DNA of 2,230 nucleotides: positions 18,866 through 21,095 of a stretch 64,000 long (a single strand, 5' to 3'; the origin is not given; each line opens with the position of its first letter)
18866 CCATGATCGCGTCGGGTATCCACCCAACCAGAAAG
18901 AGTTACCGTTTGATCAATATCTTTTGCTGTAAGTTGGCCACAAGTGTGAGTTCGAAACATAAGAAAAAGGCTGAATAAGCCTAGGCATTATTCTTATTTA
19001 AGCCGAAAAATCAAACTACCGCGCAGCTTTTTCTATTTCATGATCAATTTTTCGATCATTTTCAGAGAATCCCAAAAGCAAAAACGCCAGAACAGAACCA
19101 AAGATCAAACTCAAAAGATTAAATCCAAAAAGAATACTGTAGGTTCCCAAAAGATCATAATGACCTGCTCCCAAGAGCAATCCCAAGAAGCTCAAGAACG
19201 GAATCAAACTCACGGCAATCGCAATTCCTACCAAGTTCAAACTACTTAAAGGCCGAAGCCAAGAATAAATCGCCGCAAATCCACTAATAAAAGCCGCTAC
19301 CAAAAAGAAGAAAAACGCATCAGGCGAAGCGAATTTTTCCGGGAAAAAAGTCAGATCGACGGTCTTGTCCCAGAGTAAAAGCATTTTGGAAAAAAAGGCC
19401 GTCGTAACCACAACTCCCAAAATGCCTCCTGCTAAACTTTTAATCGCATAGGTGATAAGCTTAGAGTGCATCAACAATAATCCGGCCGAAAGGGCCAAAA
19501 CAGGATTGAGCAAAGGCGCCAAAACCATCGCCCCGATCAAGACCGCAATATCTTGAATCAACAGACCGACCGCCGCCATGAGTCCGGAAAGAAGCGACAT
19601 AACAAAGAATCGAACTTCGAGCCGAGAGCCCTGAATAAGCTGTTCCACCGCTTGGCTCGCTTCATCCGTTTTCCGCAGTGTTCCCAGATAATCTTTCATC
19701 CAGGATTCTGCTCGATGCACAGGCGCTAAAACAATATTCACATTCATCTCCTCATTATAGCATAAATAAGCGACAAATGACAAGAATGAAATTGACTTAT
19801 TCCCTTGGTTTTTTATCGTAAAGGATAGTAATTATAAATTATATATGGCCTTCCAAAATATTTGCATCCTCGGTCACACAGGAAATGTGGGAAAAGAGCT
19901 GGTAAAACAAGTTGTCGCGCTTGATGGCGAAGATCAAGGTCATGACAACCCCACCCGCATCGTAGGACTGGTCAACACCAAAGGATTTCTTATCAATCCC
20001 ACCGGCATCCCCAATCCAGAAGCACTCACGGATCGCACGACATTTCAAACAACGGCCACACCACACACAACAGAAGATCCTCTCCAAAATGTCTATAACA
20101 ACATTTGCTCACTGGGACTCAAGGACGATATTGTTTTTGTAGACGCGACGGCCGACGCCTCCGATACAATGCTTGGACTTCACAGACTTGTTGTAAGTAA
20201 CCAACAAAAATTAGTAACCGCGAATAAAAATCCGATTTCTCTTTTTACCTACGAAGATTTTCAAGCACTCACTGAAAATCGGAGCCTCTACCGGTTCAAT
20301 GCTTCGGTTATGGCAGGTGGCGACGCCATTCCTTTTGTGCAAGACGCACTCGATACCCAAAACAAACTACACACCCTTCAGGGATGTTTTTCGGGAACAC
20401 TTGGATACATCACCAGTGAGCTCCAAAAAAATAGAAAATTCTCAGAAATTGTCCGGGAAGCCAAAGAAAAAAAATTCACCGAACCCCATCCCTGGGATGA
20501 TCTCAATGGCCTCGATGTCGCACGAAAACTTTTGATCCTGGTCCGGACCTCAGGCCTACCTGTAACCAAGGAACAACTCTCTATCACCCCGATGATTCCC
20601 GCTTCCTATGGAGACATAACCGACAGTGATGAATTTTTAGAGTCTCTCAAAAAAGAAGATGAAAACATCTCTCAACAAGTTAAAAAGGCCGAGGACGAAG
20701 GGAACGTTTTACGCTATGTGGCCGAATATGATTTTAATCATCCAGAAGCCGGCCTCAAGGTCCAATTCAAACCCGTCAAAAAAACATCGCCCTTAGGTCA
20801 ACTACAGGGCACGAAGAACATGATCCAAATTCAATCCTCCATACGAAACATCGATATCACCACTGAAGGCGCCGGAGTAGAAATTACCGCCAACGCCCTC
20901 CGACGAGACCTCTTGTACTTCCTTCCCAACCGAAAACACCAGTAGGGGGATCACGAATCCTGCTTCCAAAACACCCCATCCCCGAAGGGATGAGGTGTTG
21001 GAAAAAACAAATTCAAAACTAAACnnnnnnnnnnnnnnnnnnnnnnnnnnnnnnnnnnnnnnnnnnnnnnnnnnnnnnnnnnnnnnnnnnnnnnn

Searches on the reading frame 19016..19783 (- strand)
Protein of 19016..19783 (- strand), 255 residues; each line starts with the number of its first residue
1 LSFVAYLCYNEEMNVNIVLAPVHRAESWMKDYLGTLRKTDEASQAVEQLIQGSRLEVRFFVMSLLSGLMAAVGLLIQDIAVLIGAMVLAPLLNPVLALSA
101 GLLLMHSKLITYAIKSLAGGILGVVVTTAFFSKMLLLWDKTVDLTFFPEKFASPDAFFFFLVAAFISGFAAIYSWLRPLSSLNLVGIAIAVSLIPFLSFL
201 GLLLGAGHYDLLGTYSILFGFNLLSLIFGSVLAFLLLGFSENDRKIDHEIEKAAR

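Call 30: search_protein_families(library=pfam, proteins=[window:19016-19783:-], max_evalue=0.00001)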
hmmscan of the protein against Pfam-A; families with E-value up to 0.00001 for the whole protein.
window:19016-19783:- (255 aa): 1 family
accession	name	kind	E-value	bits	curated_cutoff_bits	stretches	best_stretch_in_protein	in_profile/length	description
PF04087.19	DUF389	-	6.2e-20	72.1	23.9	1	86-227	1-136/137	Domain of unknown function (DUF389)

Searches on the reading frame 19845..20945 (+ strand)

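Call 30: search_protein_families(library=pfam, proteins=[window:19845-20945:+], max_evalue=0.00001)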
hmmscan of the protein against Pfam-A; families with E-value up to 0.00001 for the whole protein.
window:19845-20945:+ (366 aa): 1 family
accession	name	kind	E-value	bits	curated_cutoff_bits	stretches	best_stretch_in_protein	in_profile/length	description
PF00742.24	Homoserine_dh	-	2.9e-35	122.1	22.9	1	169-357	9-173/173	Homoserine dehydrogenase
